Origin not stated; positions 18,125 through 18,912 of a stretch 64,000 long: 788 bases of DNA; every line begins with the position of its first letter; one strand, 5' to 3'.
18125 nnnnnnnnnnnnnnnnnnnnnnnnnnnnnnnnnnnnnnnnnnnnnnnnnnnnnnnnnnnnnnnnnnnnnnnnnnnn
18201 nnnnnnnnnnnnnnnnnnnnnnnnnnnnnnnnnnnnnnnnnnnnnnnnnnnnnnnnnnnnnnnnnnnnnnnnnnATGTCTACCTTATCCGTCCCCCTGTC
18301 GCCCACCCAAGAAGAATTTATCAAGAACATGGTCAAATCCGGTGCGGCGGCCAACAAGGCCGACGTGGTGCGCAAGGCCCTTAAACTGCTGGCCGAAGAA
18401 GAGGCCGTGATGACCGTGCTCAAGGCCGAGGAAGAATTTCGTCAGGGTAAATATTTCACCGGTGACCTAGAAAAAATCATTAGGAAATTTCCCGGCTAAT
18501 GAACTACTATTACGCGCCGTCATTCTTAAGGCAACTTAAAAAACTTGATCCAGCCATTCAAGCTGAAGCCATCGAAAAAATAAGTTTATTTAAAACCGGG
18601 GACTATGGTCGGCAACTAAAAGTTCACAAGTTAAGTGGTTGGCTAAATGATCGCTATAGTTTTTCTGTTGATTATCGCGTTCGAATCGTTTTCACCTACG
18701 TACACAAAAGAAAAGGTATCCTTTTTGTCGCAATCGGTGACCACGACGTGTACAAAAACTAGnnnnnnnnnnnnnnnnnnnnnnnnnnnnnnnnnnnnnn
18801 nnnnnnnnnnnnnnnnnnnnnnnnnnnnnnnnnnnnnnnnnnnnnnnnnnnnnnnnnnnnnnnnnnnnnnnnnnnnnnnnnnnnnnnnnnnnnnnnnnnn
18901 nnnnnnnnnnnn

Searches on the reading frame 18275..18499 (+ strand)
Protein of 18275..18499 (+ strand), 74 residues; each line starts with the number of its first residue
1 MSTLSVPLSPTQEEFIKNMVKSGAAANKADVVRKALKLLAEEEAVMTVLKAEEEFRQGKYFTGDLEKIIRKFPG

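Call 60: search_protein_families(library=pfam, max_evalue=0.1, proteins=[window:18275-18499:+])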
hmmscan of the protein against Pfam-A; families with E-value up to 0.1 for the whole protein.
window:18275-18499:+ (74 aa): 3 families
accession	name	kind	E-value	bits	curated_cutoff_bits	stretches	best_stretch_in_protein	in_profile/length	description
PF03693.20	ParD_antitoxin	-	0.00034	21.4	21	1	5-51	6-52/81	Bacterial antitoxin of ParD toxin-antitoxin type II system and RHH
PF04184.18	ST7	-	0.066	12.1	24.3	1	24-58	187-220/533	ST7 protein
PF19807.5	DUF6290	-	0.073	13.7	27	1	1-62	1-62/72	Family of unknown function (DUF6290)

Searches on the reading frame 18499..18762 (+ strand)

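Call 60: search_protein_families(library=pfam, max_evalue=0.1, proteins=[window:18499-18762:+])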
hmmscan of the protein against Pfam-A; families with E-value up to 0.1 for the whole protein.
window:18499-18762:+ (87 aa): 1 family
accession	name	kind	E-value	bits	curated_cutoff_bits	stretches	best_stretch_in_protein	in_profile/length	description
PF24732.2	ParE_like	-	0.061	13.8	24.4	1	19-85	2-65/67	ParE-like toxin domain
